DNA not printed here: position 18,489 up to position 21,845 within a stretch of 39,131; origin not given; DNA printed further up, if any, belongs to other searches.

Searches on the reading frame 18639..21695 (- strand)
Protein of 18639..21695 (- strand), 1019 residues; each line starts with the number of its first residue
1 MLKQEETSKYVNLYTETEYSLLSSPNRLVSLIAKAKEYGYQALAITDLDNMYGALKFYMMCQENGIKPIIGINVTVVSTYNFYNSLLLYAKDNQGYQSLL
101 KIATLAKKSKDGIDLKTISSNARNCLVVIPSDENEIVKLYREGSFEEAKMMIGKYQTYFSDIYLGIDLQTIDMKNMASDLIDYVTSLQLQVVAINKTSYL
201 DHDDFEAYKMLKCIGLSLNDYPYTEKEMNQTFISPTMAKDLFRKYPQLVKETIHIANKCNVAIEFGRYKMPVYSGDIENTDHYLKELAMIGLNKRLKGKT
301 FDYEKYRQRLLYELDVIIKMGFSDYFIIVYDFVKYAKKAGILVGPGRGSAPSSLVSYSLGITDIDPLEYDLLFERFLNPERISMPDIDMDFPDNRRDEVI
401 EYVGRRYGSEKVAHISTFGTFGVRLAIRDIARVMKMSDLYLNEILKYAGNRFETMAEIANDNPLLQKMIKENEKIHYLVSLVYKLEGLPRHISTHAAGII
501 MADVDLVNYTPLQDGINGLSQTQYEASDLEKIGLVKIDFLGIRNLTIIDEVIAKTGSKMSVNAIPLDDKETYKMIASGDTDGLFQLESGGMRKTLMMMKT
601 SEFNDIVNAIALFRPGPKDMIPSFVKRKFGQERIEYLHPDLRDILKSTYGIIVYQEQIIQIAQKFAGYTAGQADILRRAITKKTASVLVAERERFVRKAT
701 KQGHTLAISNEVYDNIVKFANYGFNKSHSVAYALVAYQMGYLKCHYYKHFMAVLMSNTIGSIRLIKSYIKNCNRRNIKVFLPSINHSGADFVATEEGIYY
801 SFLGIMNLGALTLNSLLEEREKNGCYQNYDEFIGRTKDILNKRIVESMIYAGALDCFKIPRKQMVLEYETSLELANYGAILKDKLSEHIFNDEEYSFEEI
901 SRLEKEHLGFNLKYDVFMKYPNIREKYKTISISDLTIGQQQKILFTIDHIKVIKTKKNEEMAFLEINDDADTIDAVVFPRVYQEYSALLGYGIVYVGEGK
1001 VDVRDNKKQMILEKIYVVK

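Call 9: search_protein_families(library=pfam, proteins=[window:18639-21695:-], max_evalue=0.00001)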
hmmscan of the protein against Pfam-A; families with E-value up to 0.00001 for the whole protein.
window:18639-21695:- (1019 aa): 5 families
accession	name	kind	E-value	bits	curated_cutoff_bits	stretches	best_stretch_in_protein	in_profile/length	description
PF07733.18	DNA_pol3_alpha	-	8.2e-92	307.9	23.9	1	283-541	2-260/260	Bacterial DNA polymerase III alpha NTPase domain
PF17657.6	DNA_pol3_finger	-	9.9e-58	194.6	22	1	544-703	1-166/166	Bacterial DNA polymerase III alpha subunit finger domain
PF02811.25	PHP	-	6.6e-26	92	26.4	1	15-170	4-163/164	PHP domain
PF14579.12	HHH_6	-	9.1e-20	71.1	25.6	1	776-864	1-90/90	Helix-hairpin-helix motif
PF01336.31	tRNA_anti-codon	-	6.6e-06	26.4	27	0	953-1018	8-75/75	OB-fold nucleic acid binding domain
